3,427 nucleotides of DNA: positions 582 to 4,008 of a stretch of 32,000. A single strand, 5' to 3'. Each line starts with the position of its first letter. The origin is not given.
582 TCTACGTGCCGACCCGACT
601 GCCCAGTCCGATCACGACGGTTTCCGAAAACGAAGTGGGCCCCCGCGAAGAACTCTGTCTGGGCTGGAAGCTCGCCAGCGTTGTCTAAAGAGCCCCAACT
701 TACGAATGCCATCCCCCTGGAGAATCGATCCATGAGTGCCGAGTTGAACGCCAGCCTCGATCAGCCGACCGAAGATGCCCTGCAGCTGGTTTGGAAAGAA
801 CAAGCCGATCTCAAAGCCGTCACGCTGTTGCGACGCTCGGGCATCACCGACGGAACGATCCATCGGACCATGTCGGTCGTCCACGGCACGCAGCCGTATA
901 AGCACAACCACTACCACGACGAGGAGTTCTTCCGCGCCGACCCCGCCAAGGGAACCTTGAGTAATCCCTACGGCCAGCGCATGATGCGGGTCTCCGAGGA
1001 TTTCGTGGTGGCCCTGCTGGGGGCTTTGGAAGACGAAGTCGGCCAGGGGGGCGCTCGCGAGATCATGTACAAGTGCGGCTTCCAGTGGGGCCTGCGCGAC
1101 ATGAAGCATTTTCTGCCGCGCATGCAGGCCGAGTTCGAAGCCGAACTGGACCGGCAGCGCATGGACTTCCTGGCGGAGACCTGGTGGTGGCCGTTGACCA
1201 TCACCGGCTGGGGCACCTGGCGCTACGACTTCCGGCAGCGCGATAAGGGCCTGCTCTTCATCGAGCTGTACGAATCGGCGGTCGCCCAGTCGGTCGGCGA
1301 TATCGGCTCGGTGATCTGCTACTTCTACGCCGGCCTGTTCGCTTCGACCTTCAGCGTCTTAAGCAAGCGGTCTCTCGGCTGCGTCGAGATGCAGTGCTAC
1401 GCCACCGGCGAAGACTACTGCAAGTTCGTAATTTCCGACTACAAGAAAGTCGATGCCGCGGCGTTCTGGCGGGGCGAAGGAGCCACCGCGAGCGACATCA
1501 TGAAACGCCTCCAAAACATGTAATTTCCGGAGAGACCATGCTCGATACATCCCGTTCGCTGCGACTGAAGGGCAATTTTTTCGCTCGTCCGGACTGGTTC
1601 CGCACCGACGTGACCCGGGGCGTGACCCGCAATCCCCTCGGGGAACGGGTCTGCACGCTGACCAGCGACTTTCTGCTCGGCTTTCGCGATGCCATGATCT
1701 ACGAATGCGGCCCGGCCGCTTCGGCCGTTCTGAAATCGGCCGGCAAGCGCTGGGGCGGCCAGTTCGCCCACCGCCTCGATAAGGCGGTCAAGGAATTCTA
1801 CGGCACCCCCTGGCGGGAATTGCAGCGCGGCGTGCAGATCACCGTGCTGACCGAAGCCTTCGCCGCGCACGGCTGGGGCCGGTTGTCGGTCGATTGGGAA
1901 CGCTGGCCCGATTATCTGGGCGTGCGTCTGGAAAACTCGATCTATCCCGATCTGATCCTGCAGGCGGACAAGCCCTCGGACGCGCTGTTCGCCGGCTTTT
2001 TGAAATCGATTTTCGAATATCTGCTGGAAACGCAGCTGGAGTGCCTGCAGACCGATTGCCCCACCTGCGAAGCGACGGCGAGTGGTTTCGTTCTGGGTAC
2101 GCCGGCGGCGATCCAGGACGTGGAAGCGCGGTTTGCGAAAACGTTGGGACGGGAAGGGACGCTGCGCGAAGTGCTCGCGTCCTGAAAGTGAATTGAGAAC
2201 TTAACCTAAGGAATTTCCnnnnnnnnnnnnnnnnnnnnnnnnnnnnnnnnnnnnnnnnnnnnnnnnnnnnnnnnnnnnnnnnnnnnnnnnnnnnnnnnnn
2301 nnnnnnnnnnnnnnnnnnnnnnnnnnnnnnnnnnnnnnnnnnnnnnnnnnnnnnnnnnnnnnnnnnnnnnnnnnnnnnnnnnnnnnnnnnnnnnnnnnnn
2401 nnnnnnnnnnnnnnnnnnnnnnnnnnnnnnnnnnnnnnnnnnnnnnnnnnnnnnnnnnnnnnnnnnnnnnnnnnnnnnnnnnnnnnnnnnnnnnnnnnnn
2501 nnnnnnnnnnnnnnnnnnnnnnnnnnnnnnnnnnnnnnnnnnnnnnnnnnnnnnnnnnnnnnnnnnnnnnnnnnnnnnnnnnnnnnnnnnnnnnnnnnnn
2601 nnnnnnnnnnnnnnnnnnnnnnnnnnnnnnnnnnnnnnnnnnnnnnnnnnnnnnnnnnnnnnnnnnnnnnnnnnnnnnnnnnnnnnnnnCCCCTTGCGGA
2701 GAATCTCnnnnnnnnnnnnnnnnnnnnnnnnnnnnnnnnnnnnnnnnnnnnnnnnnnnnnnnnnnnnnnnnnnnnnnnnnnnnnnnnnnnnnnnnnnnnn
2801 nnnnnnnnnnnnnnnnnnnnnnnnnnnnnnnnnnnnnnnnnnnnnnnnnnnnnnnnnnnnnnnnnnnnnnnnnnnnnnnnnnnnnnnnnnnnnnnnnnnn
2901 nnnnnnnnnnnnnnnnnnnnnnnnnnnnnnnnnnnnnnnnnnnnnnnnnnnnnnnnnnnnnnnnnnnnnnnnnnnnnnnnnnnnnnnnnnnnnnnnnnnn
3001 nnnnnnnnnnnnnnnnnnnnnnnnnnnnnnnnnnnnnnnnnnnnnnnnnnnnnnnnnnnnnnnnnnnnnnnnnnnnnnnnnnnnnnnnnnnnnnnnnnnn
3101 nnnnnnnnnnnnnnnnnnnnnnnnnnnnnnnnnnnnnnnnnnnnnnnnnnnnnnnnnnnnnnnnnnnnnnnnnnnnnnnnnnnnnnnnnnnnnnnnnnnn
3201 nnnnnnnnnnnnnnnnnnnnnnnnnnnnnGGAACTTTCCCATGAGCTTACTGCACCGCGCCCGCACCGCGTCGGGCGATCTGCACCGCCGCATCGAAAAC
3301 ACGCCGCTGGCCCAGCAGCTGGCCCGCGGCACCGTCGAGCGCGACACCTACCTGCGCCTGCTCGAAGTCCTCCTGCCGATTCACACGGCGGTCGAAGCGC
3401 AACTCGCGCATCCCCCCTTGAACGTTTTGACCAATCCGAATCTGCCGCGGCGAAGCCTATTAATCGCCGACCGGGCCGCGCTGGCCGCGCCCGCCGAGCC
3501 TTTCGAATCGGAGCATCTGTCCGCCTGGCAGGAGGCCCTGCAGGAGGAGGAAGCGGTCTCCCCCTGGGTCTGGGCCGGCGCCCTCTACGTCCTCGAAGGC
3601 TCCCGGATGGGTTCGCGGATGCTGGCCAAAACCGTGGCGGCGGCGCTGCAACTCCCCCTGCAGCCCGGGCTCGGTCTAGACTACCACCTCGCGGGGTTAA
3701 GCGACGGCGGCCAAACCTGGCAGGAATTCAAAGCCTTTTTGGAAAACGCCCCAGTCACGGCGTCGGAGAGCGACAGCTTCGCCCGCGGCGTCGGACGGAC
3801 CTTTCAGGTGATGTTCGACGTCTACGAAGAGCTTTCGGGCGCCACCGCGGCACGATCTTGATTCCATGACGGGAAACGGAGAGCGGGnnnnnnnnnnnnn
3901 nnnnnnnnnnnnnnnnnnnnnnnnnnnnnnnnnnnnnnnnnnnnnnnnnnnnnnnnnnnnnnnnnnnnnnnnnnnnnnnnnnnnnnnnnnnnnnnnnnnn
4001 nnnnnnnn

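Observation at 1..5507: Operon linking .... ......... to phycobiliprotein-like globins, V4R proteins and two kinases: candidate bilin/tetrapyrrole sensory system in a non-phototroph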

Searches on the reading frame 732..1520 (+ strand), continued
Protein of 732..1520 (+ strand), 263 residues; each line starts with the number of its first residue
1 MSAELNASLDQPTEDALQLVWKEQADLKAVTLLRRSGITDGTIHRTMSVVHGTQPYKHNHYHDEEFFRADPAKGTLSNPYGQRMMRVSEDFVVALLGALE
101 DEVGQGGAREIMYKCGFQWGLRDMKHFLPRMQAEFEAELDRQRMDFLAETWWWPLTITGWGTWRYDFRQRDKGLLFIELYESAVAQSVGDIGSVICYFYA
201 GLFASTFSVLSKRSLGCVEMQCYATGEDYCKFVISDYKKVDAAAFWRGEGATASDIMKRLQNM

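Call 72: predict_structure(alignment_id=A1)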
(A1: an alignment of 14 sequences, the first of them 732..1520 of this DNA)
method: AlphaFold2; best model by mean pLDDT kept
length: 263 residues; sequences in the alignment: 14
mean_pLDDT: 41.9   pTM: 0.44
mean pLDDT of the five models: 41.9, 40.3, 39.4, 39.0, 38.5
residues with pLDDT >= 90: 0; 70-90: 0; 50-70: 62; < 50: 201
segments of 3 or more residues with pLDDT < 50: 1-91, 125-174, 180-191, 213-219, 221-229, 235-263
pLDDT, mean of each block of 10 residues (from residue 1): 32 34 29 35 35 34 38 39 37 51 57 56 47 42 34 37 44 49 39 59 57 47 42 48 36 35 35
secondary structure, 60 per line:
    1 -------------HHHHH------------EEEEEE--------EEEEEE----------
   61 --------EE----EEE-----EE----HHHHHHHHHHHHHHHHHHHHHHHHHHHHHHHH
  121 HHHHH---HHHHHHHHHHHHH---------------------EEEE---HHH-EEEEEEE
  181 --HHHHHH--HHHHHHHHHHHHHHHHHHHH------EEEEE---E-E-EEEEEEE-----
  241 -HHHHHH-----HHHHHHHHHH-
elements in order: H14-18 E31-36 E45-50 E75-77 H89-125 H129-141 E163-166 E174-180 H183-188 H191-210 E217-221 E229-235 H242-247 H253-262
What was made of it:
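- The V4R-A structure prediction failed (pLDDT 42, call 72), so nothing is known about its pocket.
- Tried and rejected: AlphaFold of V4R-A with a 14-sequence alignment gave pLDDT 42 (call 72).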

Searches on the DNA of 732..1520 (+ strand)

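Call 55: search_rna_families(source=L085, start=5000, end=15200, threshold=gathering)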
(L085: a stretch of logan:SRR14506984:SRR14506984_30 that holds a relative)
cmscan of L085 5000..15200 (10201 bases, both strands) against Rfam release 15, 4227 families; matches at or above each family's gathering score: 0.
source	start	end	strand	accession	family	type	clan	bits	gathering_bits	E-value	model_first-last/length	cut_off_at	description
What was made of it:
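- Tried and rejected: Rfam found no RNA family in L085 5000-15200 (call 55).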

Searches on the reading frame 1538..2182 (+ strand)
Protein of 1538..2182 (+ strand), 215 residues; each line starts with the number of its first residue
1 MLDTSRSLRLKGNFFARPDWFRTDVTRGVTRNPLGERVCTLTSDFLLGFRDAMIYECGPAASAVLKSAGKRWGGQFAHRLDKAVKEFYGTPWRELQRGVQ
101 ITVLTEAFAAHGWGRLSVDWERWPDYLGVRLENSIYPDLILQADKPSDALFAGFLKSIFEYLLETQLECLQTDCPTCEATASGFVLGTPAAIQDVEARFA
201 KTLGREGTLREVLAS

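Call 5: search_protein_families(library=pfam, proteins=[window:1538-2182:+], max_evalue=1)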
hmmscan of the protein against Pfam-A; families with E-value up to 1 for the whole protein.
window:1538-2182:+ (215 aa): 3 families
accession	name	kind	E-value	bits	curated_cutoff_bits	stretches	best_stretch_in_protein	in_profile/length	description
PF02830.23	V4R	-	0.0018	18.7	31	1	129-185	3-59/62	V4R domain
PF10702.14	DUF2507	-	0.072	13.5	35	1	103-173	42-111/123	Protein of unknown function (DUF2507)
PF13539.11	Peptidase_M15_4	-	0.44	11.6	25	0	59-81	42-64/70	D-alanyl-D-alanine carboxypeptidase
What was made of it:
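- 1538..2185 (+): V4R-B, a 215-aa divergent V4R paralogue. Call 5: V4R 1.8e-3, below the cut-off.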

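Call 6: search_protein_families(library=ncbifam, proteins=[window:1538-2182:+], max_evalue=1)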
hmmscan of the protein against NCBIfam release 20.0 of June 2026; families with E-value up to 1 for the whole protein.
window:1538-2182:+ (215 aa): 1 family
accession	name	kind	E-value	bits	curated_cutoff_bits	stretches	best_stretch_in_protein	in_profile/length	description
NF053755.1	MsvR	equivalog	0.19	11.4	220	1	102-180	155-230/236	transcriptional factor MsvR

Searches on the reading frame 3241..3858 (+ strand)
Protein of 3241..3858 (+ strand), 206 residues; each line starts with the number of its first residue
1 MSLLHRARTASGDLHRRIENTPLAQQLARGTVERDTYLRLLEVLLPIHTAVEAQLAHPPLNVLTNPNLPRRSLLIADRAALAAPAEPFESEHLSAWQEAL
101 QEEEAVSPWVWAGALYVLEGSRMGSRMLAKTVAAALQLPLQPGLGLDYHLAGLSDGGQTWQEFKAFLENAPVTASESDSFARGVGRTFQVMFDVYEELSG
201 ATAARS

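Call 5: search_protein_families(library=pfam, proteins=[window:3241-3858:+], max_evalue=1)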
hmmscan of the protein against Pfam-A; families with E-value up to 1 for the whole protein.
window:3241-3858:+ (206 aa): 1 family
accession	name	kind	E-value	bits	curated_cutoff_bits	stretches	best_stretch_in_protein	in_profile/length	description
PF01126.25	Heme_oxygenase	-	8.4e-18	65.4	23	1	2-196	2-203/204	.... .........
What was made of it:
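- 3241..3861 (+): Canonical-family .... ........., 206 aa. Call 5: Heme_oxygenase 8.4e-18.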

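Call 6: search_protein_families(library=ncbifam, proteins=[window:3241-3858:+], max_evalue=1)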
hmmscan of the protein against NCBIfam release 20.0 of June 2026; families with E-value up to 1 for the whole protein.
window:3241-3858:+ (206 aa): 0 families

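Call 58: search_solved_structures(query=window:3241-3858:+, max_evalue=0.01, show_alignments=1)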
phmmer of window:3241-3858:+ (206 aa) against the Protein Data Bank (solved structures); distinct sequences matched with E-value up to 0.01: 7.
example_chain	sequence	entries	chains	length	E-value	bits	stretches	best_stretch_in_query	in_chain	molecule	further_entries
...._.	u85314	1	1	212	3.4e-09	39.8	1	2-195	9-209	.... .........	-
1sk7_A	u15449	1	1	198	0.00026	23.9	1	34-196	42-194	hypothetical protein pa-HO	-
4mec_A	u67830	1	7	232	0.002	21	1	7-199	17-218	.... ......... 1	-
3i9t_A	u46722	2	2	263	0.003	20.4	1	7-199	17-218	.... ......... 1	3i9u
1dve_A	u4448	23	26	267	0.0032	20.3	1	7-199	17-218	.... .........-1 | apo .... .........-1 | Hemeoxygenase-1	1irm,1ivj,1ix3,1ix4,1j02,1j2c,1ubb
1we1_A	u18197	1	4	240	0.0043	19.9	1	5-200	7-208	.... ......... 1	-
2q32_A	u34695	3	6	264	0.0095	18.8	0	10-205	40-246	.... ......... 2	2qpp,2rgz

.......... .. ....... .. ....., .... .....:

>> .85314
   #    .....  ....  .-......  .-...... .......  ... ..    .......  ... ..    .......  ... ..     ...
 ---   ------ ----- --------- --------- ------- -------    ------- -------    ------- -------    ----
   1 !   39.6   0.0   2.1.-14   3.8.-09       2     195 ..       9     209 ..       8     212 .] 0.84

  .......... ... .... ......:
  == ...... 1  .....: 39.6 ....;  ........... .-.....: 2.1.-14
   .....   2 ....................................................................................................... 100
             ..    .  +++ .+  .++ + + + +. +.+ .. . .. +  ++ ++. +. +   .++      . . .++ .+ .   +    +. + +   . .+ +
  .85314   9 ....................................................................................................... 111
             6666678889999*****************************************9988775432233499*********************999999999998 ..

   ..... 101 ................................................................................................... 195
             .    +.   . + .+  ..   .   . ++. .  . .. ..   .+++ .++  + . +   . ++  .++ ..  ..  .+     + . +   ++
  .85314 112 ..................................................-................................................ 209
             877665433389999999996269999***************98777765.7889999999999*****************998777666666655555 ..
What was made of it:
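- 3241..3861 (+): Call 58: best PDB match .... at 3.4e-9, with the proximal His aligned.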
